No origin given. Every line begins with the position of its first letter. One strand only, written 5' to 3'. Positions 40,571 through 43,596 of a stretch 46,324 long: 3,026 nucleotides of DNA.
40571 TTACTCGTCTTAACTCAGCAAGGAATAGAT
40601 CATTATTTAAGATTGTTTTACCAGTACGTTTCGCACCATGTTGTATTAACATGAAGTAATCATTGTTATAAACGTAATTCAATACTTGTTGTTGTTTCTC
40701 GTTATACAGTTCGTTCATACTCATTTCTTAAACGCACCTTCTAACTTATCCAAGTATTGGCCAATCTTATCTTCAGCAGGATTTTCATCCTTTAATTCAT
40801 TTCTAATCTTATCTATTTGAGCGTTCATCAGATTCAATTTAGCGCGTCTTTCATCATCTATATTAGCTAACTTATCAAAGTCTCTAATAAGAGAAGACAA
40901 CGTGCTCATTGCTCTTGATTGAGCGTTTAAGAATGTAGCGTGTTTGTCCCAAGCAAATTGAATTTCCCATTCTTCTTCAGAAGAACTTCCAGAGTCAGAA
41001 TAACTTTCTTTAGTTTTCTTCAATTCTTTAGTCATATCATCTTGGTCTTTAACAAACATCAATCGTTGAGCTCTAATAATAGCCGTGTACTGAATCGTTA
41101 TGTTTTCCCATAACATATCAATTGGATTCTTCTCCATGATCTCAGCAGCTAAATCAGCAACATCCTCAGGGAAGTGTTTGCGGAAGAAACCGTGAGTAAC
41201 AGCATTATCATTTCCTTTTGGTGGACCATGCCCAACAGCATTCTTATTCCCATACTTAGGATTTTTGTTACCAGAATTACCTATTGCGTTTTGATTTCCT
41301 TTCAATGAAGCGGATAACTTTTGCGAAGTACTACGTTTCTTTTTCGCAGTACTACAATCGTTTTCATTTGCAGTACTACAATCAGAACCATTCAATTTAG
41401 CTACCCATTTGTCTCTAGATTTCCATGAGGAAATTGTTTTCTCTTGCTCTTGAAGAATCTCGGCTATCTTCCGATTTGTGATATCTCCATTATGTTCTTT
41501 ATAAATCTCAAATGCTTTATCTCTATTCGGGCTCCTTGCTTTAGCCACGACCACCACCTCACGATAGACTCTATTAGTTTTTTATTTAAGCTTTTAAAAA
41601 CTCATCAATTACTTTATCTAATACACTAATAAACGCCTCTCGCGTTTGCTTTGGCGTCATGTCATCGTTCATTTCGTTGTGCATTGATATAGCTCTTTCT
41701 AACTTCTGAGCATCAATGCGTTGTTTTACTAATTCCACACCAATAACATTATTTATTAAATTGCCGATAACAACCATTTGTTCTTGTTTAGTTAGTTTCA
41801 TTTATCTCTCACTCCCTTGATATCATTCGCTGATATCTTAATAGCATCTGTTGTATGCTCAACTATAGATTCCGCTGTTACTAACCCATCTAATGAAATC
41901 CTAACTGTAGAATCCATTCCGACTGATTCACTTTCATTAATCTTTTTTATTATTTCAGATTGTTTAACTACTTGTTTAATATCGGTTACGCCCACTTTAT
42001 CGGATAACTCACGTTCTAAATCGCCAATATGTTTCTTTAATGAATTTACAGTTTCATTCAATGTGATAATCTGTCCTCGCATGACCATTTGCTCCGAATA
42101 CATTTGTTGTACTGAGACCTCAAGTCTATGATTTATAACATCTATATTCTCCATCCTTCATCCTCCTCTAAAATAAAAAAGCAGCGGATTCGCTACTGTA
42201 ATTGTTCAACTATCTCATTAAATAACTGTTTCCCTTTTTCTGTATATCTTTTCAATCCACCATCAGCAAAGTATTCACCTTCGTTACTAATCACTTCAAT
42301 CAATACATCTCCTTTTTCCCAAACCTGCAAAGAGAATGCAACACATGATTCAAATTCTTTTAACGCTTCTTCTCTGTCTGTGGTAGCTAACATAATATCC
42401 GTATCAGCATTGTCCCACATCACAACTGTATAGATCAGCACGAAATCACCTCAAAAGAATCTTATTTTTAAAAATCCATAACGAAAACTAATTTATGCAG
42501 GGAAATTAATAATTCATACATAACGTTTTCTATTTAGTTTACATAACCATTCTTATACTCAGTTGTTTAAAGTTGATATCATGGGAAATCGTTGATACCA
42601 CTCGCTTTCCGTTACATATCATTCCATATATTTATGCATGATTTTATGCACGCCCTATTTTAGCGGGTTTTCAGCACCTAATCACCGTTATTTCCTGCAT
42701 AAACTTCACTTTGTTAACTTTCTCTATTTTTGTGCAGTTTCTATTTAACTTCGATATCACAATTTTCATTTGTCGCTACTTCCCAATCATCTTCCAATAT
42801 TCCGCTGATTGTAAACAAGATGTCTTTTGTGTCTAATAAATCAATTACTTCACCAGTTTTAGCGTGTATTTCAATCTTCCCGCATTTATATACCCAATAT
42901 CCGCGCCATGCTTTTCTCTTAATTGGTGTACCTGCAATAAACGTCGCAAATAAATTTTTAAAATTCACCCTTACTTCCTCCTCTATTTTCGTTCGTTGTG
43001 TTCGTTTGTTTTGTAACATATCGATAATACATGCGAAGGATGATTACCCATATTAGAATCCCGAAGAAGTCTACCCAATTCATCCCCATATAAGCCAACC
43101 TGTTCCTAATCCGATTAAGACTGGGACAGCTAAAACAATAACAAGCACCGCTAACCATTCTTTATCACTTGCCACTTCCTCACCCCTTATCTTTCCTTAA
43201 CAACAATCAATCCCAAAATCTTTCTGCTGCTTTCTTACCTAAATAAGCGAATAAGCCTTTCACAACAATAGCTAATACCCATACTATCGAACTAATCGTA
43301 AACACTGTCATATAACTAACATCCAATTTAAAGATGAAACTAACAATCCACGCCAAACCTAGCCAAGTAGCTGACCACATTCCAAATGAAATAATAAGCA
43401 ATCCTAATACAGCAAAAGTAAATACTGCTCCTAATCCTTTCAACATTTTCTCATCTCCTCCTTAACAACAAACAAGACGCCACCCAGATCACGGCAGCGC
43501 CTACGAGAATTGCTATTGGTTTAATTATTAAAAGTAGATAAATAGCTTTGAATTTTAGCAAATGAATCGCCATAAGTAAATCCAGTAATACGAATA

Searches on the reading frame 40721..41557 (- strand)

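Call 57: search_protein_families(library=pfam, proteins=[window:40721-41557:-], max_evalue=0.01)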
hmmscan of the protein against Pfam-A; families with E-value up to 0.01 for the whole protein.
window:40721-41557:- (278 aa): 3 families
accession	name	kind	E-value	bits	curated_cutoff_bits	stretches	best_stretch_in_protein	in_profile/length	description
PF10668.15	Phage_terminase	-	3.1e-10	40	22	1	5-69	2-63/67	Phage terminase small subunit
PF06056.18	Terminase_5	-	3e-05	24.3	20.3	1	29-52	17-40/58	Putative ATPase subunit of terminase (gpP-like)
PF07554.19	FIVAR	-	0.0067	17.5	29.2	0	216-276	1-67/71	FIVAR domain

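Call 58: search_protein_families(library=phrogs, proteins=[window:40721-41557:-], max_evalue=0.001)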
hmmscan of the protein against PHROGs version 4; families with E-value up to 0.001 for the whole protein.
window:40721-41557:- (278 aa): 5 families
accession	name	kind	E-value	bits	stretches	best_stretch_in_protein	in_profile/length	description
phrog_509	-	head and packaging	2.1e-85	287.1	1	6-266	2-231/238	terminase small subunit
phrog_1889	-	head and packaging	1.5e-33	117.5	1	4-235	1-204/276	terminase small subunit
phrog_2606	-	head and packaging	1.7e-10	41.8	1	5-82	2-77/310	terminase small subunit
phrog_21336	-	unknown function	1.3e-06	29.2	1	35-143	19-106/200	-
phrog_8935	-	unknown function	2.1e-05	25.4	1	170-235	3-64/108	-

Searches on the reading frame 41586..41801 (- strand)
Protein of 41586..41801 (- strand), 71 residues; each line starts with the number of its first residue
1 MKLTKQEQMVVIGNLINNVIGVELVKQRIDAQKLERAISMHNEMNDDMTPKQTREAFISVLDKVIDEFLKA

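Call 57: search_protein_families(library=pfam, proteins=[window:41586-41801:-], max_evalue=0.01)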
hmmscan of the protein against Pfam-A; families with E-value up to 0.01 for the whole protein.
window:41586-41801:- (71 aa): 1 family
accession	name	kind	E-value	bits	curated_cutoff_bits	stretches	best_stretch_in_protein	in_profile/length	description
PF22264.1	DUF6952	-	0.0025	18.6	27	0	3-33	31-61/79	Family of unknown function (DUF6952)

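Call 58: search_protein_families(library=phrogs, proteins=[window:41586-41801:-], max_evalue=0.001)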
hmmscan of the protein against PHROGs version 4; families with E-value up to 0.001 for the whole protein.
window:41586-41801:- (71 aa): 3 families
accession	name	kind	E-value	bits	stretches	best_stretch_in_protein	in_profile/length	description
phrog_2395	-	unknown function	5.5e-33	113.7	1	1-70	15-83/96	-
phrog_20818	-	unknown function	1.5e-10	42.2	1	1-70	1-69/124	-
phrog_18740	-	unknown function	8.9e-05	23.6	1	3-61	4-59/66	-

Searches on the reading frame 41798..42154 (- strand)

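Call 57: search_protein_families(library=pfam, proteins=[window:41798-42154:-], max_evalue=0.01)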
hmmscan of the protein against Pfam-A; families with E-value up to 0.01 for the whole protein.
window:41798-42154:- (118 aa): 4 families
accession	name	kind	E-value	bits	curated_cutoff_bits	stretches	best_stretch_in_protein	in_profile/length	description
PF19111.5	DUF5798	-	0.0028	18.3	27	0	16-53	18-55/89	Family of unknown function (DUF5798)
PF23041.1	DUF7036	-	0.0032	18.4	27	1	30-69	2-41/93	Domain of unknown function (DUF7036)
PF12825.12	DUF3818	-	0.0068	15.9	25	1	30-83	103-156/338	Domain of unknown function in PX-proteins (DUF3818)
PF12329.13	TMF_DNA_bd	-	0.0094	16.4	35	0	15-52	14-51/74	TATA element modulatory factor 1 DNA binding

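Call 58: search_protein_families(library=phrogs, proteins=[window:41798-42154:-], max_evalue=0.001)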
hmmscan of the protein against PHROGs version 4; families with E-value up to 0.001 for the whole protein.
window:41798-42154:- (118 aa): 1 family
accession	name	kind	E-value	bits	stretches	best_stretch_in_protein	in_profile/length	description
phrog_8488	-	unknown function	1.3e-29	103.6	1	2-108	2-108/119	-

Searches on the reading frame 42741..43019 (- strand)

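Call 57: search_protein_families(library=pfam, proteins=[window:42741-43019:-], max_evalue=0.01)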
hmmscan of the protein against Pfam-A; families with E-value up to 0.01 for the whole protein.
window:42741-43019:- (92 aa): 0 families

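Call 58: search_protein_families(library=phrogs, proteins=[window:42741-43019:-], max_evalue=0.001)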
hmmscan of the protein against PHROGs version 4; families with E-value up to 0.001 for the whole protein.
window:42741-43019:- (92 aa): 1 family
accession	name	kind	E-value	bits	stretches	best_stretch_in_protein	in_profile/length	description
phrog_1048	-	unknown function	1.1e-08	36.4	1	9-91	101-203/211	-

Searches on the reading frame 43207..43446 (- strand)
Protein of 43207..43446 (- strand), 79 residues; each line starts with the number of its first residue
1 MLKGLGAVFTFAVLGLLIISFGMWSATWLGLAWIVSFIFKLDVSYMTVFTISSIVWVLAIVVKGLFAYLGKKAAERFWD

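Call 57: search_protein_families(library=pfam, proteins=[window:43207-43446:-], max_evalue=0.01)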
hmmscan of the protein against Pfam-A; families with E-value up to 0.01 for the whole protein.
window:43207-43446:- (79 aa): 0 families

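Call 58: search_protein_families(library=phrogs, proteins=[window:43207-43446:-], max_evalue=0.001)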
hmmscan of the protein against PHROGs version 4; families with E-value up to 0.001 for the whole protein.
window:43207-43446:- (79 aa): 1 family
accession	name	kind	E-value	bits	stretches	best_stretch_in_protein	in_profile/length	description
phrog_36433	-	unknown function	8.9e-42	142.5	1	1-79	1-79/79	-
